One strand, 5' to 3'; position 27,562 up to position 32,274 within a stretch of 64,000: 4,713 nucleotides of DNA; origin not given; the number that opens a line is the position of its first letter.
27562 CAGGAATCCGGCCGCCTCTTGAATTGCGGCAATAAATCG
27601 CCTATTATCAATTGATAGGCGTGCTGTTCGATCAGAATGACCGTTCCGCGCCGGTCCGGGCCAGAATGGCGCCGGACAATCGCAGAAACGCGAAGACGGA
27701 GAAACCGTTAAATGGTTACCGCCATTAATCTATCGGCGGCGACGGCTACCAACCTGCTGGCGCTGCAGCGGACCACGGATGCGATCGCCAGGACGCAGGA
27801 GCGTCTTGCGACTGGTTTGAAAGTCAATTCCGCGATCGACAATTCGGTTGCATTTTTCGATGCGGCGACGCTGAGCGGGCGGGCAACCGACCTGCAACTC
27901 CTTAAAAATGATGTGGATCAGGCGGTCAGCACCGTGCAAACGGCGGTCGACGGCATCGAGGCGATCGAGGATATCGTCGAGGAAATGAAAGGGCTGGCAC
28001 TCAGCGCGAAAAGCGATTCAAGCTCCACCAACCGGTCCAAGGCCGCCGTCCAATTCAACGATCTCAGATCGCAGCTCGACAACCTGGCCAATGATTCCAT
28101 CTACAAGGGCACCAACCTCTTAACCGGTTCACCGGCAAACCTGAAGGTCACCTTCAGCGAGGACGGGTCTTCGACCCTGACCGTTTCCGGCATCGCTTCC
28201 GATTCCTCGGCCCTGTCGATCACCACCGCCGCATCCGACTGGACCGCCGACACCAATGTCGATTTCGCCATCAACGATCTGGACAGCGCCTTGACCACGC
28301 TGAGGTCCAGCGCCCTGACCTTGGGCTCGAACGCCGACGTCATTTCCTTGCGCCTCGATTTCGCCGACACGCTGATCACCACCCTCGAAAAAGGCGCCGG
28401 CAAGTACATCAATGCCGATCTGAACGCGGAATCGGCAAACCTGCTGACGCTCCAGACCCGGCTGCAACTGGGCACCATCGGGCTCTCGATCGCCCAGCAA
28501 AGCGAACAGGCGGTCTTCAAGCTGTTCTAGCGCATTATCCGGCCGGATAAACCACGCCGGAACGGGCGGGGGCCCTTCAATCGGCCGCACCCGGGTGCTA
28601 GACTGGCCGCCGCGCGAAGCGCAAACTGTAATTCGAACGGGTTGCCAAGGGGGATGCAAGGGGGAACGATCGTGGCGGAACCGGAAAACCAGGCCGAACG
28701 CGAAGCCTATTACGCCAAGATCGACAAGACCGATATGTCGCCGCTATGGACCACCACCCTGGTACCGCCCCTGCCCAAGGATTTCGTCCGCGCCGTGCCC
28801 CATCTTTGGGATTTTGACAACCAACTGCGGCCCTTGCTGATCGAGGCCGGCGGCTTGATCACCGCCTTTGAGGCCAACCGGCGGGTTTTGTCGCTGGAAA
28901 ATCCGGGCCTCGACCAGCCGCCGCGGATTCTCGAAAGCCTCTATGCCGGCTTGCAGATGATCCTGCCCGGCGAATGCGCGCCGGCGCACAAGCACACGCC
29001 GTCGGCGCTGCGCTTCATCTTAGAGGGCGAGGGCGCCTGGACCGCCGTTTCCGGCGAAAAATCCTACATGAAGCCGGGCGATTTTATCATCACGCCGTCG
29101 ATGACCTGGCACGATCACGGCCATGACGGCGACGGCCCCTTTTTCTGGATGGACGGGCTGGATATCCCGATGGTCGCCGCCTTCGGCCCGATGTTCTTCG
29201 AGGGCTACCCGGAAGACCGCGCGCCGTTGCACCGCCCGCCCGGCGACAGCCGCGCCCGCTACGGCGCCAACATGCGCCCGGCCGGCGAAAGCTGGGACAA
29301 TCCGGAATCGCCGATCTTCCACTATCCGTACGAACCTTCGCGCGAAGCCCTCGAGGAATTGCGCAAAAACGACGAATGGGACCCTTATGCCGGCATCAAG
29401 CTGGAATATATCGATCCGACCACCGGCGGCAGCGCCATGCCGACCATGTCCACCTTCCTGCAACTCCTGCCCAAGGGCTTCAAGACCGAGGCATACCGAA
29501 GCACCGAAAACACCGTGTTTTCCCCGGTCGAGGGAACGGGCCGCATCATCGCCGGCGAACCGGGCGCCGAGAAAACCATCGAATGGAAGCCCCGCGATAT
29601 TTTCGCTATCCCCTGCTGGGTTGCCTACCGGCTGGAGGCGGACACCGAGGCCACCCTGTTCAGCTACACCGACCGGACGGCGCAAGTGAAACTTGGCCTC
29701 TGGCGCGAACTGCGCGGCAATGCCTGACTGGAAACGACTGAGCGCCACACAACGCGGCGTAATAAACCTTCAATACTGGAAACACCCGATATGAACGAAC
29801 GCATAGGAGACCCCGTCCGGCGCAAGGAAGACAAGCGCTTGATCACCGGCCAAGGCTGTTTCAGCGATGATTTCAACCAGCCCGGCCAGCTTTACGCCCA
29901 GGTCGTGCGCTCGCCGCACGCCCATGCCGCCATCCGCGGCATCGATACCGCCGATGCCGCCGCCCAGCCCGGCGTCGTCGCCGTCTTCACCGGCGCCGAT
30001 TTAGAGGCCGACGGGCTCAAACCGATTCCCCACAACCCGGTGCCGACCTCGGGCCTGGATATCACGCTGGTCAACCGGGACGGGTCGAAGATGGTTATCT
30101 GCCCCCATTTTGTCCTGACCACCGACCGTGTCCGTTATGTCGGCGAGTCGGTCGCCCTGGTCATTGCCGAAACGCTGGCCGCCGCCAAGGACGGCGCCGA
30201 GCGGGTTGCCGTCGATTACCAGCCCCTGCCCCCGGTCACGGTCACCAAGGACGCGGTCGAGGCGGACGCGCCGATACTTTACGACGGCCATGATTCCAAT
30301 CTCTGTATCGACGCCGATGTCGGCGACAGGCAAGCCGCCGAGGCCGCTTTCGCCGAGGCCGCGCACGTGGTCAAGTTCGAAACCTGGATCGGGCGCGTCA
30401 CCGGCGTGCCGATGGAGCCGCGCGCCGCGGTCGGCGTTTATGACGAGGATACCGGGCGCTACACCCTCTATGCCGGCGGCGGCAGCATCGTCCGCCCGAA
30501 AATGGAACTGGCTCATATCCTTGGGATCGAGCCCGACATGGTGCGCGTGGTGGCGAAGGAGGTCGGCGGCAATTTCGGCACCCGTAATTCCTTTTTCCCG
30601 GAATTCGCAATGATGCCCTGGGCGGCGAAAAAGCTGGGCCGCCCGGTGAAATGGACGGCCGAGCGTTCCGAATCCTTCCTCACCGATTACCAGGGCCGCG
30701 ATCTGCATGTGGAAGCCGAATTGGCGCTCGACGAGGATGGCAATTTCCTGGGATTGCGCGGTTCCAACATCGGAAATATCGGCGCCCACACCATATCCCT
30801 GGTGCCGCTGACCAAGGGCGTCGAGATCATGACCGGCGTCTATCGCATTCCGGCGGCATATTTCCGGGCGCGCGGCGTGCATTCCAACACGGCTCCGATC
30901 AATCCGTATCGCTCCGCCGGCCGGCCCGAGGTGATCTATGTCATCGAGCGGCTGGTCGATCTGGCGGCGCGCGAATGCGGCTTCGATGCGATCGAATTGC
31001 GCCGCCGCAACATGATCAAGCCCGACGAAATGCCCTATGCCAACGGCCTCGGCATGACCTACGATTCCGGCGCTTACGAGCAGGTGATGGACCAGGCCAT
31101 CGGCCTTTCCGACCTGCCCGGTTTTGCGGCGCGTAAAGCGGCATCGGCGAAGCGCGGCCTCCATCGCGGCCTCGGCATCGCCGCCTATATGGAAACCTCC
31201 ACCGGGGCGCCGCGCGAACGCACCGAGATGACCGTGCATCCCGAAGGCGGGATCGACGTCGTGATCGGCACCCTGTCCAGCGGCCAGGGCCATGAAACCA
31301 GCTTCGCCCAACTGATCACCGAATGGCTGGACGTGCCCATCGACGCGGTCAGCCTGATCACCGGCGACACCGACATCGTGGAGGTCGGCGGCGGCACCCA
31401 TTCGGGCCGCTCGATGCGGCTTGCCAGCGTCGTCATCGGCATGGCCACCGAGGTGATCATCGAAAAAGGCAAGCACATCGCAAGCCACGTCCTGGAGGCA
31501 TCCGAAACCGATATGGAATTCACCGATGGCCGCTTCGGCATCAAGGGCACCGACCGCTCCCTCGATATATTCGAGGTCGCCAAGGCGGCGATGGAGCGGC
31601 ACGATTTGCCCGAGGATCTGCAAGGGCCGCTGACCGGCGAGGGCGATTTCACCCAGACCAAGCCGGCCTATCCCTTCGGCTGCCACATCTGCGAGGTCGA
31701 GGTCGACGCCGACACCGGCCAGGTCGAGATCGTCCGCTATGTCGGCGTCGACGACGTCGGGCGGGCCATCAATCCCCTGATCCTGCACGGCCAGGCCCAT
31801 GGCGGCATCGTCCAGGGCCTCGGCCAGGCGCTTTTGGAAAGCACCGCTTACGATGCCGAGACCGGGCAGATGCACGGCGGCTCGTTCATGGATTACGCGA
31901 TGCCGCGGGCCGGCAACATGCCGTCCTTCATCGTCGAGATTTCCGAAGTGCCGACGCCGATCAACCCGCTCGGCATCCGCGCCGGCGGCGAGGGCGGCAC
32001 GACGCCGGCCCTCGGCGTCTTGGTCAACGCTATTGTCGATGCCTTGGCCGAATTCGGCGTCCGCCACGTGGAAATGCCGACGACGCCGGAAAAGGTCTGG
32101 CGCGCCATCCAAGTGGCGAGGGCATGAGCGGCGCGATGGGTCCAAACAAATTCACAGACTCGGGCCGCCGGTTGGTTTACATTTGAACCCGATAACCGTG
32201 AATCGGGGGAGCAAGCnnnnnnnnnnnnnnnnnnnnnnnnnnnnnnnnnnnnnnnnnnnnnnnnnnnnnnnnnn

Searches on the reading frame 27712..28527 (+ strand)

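Call 7: search_protein_families(library=pfam, proteins=[window:27712-28527:+], max_evalue=0.001)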
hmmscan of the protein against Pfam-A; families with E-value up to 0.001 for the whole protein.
window:27712-28527:+ (272 aa): 2 families
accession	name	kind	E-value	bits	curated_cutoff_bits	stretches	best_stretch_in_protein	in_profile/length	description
PF00669.25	Flagellin_N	-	2.7e-16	60.3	26.6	1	5-140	1-137/139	Bacterial flagellin N-terminal helical region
PF00700.27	Flagellin_C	-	2.8e-07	31.2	23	1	189-272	3-86/86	Bacterial flagellin C-terminal helical region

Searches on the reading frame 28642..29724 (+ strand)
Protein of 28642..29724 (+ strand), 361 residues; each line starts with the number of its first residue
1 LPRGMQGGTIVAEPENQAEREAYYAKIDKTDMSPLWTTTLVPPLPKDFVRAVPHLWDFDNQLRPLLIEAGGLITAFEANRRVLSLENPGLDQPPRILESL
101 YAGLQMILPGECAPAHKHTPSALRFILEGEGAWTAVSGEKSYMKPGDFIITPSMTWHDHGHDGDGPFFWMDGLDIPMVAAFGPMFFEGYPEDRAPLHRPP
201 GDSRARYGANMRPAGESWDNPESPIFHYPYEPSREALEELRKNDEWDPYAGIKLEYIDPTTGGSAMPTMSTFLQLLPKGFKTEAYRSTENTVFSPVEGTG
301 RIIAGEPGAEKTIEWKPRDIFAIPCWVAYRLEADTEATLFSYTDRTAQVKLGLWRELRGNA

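Call 7: search_protein_families(library=pfam, proteins=[window:28642-29724:+], max_evalue=0.001)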
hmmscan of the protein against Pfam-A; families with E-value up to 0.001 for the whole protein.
window:28642-29724:+ (361 aa): 1 family
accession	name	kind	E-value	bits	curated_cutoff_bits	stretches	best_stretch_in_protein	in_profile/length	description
PF07883.17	Cupin_2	-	9.1e-19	67.4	27.2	1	104-170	2-67/70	Cupin domain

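Call 30: search_protein_families(library=ncbifam, proteins=[window:28642-29724:+], max_evalue=0.001)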
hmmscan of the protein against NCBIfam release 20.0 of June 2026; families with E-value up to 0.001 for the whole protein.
window:28642-29724:+ (361 aa): 2 families
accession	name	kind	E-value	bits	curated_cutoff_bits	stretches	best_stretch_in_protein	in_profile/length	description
TIGR02272.1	gentisate_1_2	equivalog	1.8e-136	454.6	442.1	1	19-357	2-335/336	gentisate 1,2-dioxygenase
NF049978.1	AminoSalDhMabB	equivalog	2.5e-59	201.4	650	1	24-356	5-333/351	5-aminosalicylate 1,2-dioxygenase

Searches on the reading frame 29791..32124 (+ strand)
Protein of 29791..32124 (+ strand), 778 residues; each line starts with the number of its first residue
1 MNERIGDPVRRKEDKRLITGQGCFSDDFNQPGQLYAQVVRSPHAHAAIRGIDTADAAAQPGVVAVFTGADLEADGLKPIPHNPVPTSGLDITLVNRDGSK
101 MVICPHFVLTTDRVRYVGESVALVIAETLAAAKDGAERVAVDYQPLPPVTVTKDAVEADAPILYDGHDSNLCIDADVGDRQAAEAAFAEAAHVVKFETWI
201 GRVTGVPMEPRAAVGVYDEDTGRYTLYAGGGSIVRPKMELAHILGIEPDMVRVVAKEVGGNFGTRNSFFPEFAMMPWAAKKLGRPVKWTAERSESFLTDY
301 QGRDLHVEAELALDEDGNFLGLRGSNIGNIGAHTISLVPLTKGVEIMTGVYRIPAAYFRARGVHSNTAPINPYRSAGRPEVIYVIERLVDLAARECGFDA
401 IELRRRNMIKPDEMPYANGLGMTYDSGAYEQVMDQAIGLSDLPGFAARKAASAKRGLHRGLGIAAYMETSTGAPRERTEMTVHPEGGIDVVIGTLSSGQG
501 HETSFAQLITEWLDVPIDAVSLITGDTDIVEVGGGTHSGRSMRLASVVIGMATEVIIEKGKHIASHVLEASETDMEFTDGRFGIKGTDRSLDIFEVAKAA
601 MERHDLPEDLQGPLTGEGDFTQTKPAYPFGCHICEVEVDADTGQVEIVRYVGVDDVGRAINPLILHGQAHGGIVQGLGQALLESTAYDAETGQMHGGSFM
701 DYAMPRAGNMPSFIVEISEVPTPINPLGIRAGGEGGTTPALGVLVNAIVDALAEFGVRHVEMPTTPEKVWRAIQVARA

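Call 7: search_protein_families(library=pfam, proteins=[window:29791-32124:+], max_evalue=0.001)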
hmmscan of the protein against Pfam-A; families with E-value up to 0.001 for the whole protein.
window:29791-32124:+ (778 aa): 3 families
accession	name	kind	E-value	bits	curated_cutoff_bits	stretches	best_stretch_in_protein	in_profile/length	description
PF20256.3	MoCoBD_2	-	3.2e-69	234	27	1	444-711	10-283/283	Molybdopterin cofactor-binding domain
PF02738.23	MoCoBD_1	-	4.1e-62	209.9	27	1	168-408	6-244/244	Molybdopterin cofactor-binding domain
PF01315.27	Ald_Xan_dh_C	-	5.8e-25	88.2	31.3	1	19-147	1-110/110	Aldehyde oxidase and xanthine dehydrogenase, a/b hammerhead domain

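Call 30: search_protein_families(library=ncbifam, proteins=[window:29791-32124:+], max_evalue=0.001)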
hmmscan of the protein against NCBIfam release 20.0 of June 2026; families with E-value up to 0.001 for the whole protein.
window:29791-32124:+ (778 aa): 13 families
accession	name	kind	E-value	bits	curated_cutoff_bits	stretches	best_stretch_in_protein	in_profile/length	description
NF041018.1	glyceraldDH_alpha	equivalog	4.8e-166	554.2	790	1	5-770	3-741/741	glyceraldehyde dehydrogenase subunit alpha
NF040766.1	CODH_aero_grp5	exception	2e-151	505.8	950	2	4-597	4-591/785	aerobic carbon-monoxide dehydrogenase large subunit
TIGR02416.1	CO_dehy_Mo_lg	equivalog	5.4e-150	501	991.15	1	13-772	1-770/770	aerobic carbon-monoxide dehydrogenase large subunit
TIGR03194.1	4hydrxCoA_A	equivalog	7e-104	348.8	994.55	1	18-772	10-745/746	4-hydroxybenzoyl-CoA reductase subunit alpha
NF043082.1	XdhA_XDHase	equivalog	3.7e-100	336.2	780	1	5-774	1-753/758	xanthine dehydrogenase subunit XdhA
NF007426.0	PRK09970.1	equivalog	1.7e-99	333.9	916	1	3-774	4-756/761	xanthine dehydrogenase molybdenum-binding subunit XdhA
TIGR03196.1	pucD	equivalog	1.2e-73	248.8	783.65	1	5-754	3-742/763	xanthine dehydrogenase subunit D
NF045668.1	pterin_aldehy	equivalog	2.9e-67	227.5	1100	1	18-773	188-904/905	molybdopterin-dependent aldehyde oxidoreductase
TIGR03311.1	Se_dep_XDH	equivalog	2.4e-61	207.9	830.45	2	3-559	160-673/848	selenium-dependent xanthine dehydrogenase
TIGR02965.1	xanthine_xdhB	equivalog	1.2e-57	195.6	849.5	1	12-774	8-755/758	xanthine dehydrogenase molybdopterin binding subunit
TIGR03313.1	Se_sel_red_Mo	hypoth_equivalog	4.5e-50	170.2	1101.9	2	183-773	364-949/951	molybdopterin-dependent oxidoreductase Mo/Fe-S-binding subunit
NF041671.1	peri_hyde_PaoC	equivalog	2.9e-47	161.5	1180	1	108-771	99-729/735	aldehyde oxidoreductase molybdenum-binding subunit PaoC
TIGR02969.1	mam_aldehyde_ox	subfamily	1.6e-32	112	1912.3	1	3-722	574-1247/1330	aldehyde oxidase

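Call 39: search_solved_structures(query=window:29791-32124:+, max_evalue=1e-20)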
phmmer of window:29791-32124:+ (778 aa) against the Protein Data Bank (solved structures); distinct sequences matched with E-value up to 1e-20: 40.
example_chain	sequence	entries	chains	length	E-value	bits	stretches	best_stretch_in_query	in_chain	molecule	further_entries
8uem_A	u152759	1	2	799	9.7e-149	500.4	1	10-774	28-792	Carbon monoxide dehydrogenase (Large chain), CoxL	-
1ffu_B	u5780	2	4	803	1.9e-119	403.5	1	9-774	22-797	CUTL, MOLYBDOPROTEIN OF CARBON MONOXIDE DEHYDROGENASE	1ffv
7dqx_A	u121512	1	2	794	5.4e-118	398.7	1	5-773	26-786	6-hydroxypseudooxynicotine dehydrogenase complex subunit gamma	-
1n5w_B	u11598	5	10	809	1.6e-112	380.6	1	7-772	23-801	Carbon monoxide dehydrogenase large chain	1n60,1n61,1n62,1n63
1zxi_B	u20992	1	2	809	2.1e-112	380.2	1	7-772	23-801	Carbon monoxide dehydrogenase large chain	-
1t3q_B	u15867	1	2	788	1.5e-110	374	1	4-774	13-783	quinoline 2-oxidoreductase large subunit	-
4zoh_A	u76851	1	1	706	1.1e-101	344.8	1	106-752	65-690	Putative oxidoreductase molybdopterin-binding subunit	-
1rm6_A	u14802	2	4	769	3.8e-68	233.9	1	17-773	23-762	4-hydroxybenzoyl-CoA reductase alpha subunit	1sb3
1sij_A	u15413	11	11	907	6.5e-40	140.5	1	31-501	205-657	Aldehyde oxidoreductase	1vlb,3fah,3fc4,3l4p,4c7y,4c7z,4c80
1fiq_C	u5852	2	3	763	2.1e-37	132.2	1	5-541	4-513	XANTHINE OXIDASE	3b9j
3sr6_C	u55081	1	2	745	2.2e-37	132.1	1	6-541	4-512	Xanthine dehydrogenase/oxidase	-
3etr_C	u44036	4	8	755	2.3e-37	132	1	6-541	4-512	Xanthine dehydrogenase/oxidase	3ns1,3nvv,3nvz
3nrz_C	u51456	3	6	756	2.4e-37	132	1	6-541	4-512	Xanthine dehydrogenase/oxidase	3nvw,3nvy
3eub_C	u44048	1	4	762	2.5e-37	132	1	6-541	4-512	Xanthine dehydrogenase/oxidase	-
1n5x_A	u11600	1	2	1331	2.6e-36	128.6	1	5-541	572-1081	Xanthine Dehydrogenase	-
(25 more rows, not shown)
